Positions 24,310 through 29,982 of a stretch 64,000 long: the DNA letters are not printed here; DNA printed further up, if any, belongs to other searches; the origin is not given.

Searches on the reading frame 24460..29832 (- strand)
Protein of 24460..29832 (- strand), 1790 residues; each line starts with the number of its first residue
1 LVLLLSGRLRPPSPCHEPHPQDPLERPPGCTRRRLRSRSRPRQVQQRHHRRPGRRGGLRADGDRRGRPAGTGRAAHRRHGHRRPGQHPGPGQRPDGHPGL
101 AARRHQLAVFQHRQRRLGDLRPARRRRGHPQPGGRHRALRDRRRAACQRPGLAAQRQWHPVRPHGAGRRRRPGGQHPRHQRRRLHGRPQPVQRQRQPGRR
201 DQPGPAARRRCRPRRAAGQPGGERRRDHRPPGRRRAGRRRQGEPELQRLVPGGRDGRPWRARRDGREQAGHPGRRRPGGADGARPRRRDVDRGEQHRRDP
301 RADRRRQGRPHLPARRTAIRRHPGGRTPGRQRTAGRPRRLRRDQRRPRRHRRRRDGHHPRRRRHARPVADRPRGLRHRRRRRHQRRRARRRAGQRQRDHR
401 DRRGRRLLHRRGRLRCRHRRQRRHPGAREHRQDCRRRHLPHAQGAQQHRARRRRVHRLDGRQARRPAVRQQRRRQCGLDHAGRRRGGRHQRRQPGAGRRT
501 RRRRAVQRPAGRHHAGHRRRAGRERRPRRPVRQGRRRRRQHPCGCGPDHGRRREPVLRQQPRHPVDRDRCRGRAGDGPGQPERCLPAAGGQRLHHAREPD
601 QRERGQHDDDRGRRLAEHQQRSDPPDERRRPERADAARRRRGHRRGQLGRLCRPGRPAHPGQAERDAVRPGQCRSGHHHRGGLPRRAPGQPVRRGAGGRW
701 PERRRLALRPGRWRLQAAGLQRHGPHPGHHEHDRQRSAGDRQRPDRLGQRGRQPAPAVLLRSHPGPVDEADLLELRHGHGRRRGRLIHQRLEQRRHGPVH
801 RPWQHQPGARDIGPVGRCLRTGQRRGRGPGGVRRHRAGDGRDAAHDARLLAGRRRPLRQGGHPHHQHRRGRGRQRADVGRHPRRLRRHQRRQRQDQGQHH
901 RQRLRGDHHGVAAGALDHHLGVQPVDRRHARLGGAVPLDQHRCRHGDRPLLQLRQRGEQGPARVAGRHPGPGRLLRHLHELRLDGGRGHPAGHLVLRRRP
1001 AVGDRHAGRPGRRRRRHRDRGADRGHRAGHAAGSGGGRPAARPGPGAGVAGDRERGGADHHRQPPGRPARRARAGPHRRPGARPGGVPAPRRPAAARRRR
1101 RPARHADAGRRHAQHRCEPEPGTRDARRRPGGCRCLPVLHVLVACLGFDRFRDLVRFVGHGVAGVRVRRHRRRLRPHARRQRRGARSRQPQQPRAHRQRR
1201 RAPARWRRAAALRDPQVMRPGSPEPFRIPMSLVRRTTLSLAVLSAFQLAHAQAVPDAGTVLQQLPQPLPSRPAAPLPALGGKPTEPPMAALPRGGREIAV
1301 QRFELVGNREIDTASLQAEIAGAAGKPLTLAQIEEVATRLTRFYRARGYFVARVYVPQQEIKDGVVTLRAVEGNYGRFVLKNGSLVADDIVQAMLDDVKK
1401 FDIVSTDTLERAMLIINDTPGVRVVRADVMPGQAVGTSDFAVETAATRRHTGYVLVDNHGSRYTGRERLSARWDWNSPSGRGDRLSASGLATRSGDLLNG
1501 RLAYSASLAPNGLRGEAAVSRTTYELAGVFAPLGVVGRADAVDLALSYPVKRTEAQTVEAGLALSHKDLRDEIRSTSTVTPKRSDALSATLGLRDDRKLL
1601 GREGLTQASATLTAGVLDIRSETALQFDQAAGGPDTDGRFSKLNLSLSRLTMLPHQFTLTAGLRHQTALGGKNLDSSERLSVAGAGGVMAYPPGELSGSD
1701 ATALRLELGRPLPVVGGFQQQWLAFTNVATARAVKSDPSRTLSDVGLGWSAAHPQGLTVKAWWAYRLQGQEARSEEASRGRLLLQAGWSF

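Call 8: search_protein_families(library=pfam, proteins=[window:24460-29832:-], max_evalue=0.001)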
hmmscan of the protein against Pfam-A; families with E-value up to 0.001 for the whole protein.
window:24460-29832:- (1790 aa): 3 families
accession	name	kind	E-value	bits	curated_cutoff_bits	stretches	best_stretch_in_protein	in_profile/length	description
PF08479.16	POTRA_2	-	1.8e-18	66.6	24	1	1299-1373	2-76/76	POTRA domain, ShlB-type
PF03865.19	ShlB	-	1.3e-16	61.4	22.7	1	1436-1724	1-284/311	Haemolysin secretion/activation protein ShlB/FhaC/HecB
PF07244.20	POTRA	-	6.8e-08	33.5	21.3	1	1300-1367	3-73/79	Surface antigen variable number repeat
